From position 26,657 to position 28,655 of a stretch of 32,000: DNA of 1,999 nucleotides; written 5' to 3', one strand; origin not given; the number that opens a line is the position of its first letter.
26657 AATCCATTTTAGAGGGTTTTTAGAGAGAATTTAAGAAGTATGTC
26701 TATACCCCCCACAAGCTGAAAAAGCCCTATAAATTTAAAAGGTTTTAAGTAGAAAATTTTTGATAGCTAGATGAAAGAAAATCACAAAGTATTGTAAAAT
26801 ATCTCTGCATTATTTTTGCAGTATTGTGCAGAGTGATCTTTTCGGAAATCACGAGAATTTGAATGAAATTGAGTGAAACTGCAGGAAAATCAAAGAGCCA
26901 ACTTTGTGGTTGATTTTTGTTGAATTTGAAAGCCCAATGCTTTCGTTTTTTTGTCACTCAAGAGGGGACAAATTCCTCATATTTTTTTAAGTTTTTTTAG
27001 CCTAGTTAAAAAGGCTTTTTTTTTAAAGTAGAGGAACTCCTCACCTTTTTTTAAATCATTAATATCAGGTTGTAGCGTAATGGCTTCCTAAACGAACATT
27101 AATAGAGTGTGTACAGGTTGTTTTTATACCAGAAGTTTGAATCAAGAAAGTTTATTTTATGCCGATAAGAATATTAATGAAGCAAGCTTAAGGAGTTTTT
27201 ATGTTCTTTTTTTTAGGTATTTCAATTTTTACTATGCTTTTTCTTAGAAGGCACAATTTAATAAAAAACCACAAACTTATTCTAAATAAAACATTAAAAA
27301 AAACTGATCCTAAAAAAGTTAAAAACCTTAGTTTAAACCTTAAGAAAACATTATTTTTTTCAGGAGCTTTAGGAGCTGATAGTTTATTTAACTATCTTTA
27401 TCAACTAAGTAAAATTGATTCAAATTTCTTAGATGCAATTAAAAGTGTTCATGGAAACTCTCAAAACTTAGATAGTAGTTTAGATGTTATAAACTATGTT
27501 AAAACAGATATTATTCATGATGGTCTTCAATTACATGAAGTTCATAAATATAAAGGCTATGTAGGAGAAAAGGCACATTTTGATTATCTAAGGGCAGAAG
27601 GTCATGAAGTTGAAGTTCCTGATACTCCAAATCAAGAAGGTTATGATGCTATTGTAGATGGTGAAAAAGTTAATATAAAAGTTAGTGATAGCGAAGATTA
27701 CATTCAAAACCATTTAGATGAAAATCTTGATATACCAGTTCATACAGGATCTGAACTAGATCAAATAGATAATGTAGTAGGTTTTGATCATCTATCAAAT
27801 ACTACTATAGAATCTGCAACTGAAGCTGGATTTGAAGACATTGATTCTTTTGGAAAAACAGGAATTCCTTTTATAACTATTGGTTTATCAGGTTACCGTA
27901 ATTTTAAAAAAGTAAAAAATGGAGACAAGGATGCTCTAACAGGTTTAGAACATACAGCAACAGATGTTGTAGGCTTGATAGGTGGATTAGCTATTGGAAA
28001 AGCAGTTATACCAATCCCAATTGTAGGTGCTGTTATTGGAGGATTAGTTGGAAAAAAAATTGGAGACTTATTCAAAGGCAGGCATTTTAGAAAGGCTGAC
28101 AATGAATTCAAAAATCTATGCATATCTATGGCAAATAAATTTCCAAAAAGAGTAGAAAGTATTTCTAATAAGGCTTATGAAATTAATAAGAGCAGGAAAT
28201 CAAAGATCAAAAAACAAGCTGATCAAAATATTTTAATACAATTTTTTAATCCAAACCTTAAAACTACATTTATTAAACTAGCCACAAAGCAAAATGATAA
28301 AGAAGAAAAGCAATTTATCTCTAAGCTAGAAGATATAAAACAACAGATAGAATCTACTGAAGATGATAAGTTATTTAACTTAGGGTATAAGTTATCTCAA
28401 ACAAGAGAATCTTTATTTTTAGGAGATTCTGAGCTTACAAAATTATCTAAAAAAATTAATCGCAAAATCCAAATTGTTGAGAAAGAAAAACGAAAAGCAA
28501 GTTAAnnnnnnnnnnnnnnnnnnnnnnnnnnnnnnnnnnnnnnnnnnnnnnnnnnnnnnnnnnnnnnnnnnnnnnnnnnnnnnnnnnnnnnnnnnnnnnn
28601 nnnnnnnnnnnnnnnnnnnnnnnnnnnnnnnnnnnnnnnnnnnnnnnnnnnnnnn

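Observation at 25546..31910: Four copies of a modular structured repeat (W-X-Y) partition the island into gene cassettes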

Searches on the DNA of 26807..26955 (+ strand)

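Call 56: build_rna_model(alignment_id=A2, structure=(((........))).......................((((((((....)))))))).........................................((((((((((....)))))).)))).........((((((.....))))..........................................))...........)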
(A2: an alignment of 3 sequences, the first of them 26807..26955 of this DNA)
Model R1 built from alignment A2 (3 sequences, 202 columns); structure: as given.
model positions 150; base pairs 27; branch points 3; effective number of sequences 1.08; information 0.59 bits per position. Calibrated on 0.2 Mb of random sequence (short: E-values are rough).
structure used (alignment columns):
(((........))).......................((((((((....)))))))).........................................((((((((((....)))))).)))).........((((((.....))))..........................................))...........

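Call 57: search_with_rna_model(model_id=R1, sources=[window, L001, L002, L003, L004, L005, L006, L007, L008, L009, L010, L011, L012, L013, L014, L015, L016, L017, L018, L019, L020, L021, L022, L023, L024, L025, L026, L027, L028, L029, L030, L031, L032, L033, L034, L035, L036, L037, L038, L039, L040, L041, L042, L043, L044, L045, L046, L047, L048, L049, L050, L051, L052, L053, L054, L055, L056, L057, L058, L059, L060, L061, L062, L063, L064, L065, L066, L067, L068, L069, L070, L071, L072, L073, L074, L075, L076, L077, L078, L079, L080, L081], max_evalue=10)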
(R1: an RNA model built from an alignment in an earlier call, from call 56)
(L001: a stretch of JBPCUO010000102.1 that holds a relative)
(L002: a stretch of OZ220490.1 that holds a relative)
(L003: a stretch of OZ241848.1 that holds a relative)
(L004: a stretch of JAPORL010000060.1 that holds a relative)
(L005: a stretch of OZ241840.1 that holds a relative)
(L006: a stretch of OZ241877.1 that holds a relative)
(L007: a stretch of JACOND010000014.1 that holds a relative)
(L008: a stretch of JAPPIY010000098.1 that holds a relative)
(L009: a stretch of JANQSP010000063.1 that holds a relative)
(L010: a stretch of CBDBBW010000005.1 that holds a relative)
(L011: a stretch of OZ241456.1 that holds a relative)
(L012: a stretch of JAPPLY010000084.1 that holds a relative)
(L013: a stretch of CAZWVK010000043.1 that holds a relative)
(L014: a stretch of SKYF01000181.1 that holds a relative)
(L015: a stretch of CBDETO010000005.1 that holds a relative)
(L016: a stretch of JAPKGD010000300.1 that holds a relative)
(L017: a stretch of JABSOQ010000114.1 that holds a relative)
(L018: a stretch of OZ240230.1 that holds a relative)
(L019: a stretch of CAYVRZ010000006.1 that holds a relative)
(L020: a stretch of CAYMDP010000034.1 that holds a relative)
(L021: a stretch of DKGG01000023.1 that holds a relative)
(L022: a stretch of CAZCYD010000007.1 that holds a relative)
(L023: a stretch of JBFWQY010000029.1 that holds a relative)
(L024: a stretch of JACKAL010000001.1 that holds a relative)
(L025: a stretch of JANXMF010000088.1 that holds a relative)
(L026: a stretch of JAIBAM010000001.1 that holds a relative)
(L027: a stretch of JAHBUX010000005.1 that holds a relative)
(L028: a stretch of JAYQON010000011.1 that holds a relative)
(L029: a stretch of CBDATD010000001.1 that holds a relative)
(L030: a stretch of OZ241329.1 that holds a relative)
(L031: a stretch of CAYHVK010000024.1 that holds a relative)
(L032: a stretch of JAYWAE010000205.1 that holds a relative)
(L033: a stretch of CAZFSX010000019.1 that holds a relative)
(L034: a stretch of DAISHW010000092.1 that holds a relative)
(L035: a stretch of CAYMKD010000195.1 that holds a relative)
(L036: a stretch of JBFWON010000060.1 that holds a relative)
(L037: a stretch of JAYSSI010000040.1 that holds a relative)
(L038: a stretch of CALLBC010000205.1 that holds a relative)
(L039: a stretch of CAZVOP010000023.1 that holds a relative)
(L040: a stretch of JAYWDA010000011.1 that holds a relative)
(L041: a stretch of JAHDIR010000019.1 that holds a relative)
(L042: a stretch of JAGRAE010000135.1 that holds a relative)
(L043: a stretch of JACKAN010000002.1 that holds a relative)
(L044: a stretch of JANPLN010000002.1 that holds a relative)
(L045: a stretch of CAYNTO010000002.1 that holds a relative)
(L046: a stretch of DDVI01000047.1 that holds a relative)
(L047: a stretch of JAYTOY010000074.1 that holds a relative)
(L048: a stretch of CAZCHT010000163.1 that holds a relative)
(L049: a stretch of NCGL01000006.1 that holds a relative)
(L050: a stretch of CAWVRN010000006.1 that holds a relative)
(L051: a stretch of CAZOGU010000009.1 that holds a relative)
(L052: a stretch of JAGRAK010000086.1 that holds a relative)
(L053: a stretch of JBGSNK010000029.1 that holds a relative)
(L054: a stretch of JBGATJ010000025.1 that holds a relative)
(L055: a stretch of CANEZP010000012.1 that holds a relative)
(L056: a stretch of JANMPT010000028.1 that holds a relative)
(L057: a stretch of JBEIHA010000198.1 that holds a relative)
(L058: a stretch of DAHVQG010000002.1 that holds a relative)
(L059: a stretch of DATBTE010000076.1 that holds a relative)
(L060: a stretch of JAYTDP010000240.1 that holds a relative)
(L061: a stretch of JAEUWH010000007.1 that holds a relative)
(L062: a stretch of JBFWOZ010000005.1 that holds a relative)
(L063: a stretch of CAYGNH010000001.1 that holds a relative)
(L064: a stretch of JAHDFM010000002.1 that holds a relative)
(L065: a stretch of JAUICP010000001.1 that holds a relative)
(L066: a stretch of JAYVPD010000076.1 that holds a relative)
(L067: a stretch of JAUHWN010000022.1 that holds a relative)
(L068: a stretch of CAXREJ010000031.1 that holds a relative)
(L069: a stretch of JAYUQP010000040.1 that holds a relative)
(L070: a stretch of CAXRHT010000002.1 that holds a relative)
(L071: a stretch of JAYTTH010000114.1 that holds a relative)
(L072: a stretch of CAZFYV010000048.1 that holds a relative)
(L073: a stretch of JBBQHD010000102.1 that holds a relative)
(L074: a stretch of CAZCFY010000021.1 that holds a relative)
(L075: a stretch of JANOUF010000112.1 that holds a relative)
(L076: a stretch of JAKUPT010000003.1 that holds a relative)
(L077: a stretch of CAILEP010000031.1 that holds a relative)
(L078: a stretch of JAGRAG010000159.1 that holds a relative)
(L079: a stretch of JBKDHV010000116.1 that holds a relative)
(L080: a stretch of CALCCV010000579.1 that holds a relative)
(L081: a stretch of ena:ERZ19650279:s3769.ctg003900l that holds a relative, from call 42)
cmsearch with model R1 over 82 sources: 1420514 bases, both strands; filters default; matches with E-value up to 10: 20.
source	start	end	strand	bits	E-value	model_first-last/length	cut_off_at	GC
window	26807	26955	+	182.9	1.3e-35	1-150/150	no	0.35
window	31635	31793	+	176.1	3.7e-34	1-150/150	no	0.36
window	28831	29011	+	153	3e-29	1-150/150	no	0.36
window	25583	25722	+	25.5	0.05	1-150/150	no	0.31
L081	3852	3955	+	20.4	0.59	1-150/150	no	0.34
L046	16645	16772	+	19.7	0.86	1-150/150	no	0.34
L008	1278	1421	+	18.7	1.4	1-150/150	no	0.3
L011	7137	7287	-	18.1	1.8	1-150/150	no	0.34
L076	20151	20278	+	18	1.9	1-150/150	no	0.33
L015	6315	6468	+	17.1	3.1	1-150/150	no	0.32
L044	3919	3984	-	17.1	3.1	1-150/150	no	0.26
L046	16701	16808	-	16.3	4.5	1-150/150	no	0.28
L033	2275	2335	+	16.2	4.8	1-150/150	no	0.26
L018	11990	12093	+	16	5.3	1-150/150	no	0.31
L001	5071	5166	+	15.8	5.6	1-150/150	no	0.27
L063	7927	7992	+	15.8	5.7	73-139/150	no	0.39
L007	11033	11130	+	15.7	6.1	1-150/150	no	0.29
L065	9974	10167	+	15.6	6.4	1-150/150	no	0.37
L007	4501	4658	-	15.5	6.7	1-150/150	no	0.34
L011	15627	15690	+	15.2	7.8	1-150/150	no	0.28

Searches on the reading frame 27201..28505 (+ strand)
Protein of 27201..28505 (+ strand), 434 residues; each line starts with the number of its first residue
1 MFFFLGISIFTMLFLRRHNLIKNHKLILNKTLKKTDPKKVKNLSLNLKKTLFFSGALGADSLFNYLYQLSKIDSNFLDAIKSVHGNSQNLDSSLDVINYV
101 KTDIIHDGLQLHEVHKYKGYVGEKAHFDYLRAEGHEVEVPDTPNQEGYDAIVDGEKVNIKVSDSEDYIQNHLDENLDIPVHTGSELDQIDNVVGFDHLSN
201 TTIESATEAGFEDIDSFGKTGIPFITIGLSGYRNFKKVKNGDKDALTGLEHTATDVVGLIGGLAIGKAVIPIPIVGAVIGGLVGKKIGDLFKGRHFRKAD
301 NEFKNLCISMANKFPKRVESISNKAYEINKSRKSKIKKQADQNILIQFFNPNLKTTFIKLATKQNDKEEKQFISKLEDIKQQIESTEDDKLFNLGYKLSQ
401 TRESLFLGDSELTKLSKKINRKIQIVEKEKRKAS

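Call 10: search_protein_families(library=pfam, proteins=[window:27201-28505:+], max_evalue=0.01)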
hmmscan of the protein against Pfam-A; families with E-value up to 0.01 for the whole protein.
window:27201-28505:+ (434 aa): 1 family
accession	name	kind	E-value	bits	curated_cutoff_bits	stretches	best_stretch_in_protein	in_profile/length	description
PF13488.11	Gly-zipper_Omp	-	0.0053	17.1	25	1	256-289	4-40/46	Glycine zipper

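Call 11: search_protein_families(library=padloc, proteins=[window:27201-28505:+], max_evalue=0.01)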
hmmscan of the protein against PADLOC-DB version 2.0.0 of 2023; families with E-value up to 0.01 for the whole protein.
window:27201-28505:+ (434 aa): 4 families
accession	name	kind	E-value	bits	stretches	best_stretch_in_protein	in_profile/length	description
PDLC04409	PDC-M09B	-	1.6e-09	34.8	1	263-341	360-437/480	-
PDLC04784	PDC-M72B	-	5.1e-06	24.6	1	76-284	7-190/193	-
PDLC04785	PDC-M72B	-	6.2e-06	24.3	1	77-206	8-141/168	-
PDLC04408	PDC-M09B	-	2.1e-05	21.2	1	264-292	369-397/486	-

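Call 34: find_encoding_contigs(protein=window:27201-28505:+, flank=10000, max_places=4)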
Protein window:27201-28505:+ (434 aa): no gene with exactly this product is on record in the collection.

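Call 40: find_homologous_proteins(query=window:27201-28505:+, max_evalue=0.001)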
Query window:27201-28505:+ (434 aa): 4 proteins with E <= 0.001 among 8000 candidates.
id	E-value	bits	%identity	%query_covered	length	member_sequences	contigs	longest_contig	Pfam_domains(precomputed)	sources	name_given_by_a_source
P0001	1.4e-280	948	100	100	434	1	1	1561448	-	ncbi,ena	-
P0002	1.9e-149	516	56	98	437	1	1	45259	-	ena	-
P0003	3.2e-36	143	28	83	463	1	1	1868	-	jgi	jgi:hypothetical protein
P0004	6.2e-35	139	31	87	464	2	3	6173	-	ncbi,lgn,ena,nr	ncbi:MAG: hypothetical protein KAW92_07075 [Candidatus Cloacimonetes bacterium]|nr:hypothetical prot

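Call 41: find_encoding_contigs(protein=P0001, flank=10000, max_places=4)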
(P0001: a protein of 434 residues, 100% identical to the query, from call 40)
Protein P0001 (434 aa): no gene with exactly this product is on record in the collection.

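Call 42: find_encoding_contigs(protein=P0002, flank=10000, max_places=4)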
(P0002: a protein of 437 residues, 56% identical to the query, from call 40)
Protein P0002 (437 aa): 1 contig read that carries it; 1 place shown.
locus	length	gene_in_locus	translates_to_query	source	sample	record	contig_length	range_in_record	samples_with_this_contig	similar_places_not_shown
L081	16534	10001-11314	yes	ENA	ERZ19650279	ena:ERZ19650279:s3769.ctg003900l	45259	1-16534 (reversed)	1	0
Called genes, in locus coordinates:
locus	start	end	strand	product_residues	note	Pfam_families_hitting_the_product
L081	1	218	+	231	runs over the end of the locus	PF01144:CoA_trans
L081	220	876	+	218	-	PF01144:CoA_trans, PF13336:AcetylCoA_hyd_C (weak)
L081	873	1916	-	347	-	PF01545:Cation_efflux, PF16916:ZT_dimer (weak)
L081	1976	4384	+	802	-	PF00133:tRNA-synt_1, PF09334:tRNA-synt_1g, PF13603:tRNA-synt_1_2, PF00133:tRNA-synt_1, PF08264:Anticodon_1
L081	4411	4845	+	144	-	-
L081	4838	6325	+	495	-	PF02784:Orn_Arg_deC_N, PF17810:Arg_decarb_HB, PF17944:Arg_decarbox_C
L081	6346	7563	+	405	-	PF00999:Na_H_Exchanger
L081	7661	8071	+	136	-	PF07963:N_methyl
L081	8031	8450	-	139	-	-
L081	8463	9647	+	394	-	PF00009:GTP_EFTU, PF03144:GTP_EFTU_D2, PF03143:GTP_EFTU_D3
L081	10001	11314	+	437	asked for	-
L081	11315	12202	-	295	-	PF28530:DUF8426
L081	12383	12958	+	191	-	-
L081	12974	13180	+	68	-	-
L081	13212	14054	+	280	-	-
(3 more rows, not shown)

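Call 51: list_cluster_members(proteins=[P0001, P0002])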
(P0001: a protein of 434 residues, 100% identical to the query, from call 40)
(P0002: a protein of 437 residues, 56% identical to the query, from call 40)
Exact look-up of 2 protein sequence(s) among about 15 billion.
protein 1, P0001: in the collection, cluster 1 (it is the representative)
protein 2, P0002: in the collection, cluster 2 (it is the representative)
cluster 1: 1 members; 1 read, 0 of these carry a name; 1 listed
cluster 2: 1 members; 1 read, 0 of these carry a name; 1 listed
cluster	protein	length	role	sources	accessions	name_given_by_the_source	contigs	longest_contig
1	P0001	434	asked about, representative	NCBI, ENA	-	-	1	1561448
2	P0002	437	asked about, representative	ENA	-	-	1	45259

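Call 67: search_protein_families(library=ncbifam, proteins=[window:27201-28505:+], max_evalue=0.001)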
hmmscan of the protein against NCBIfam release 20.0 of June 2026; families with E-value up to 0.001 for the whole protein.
window:27201-28505:+ (434 aa): 0 families
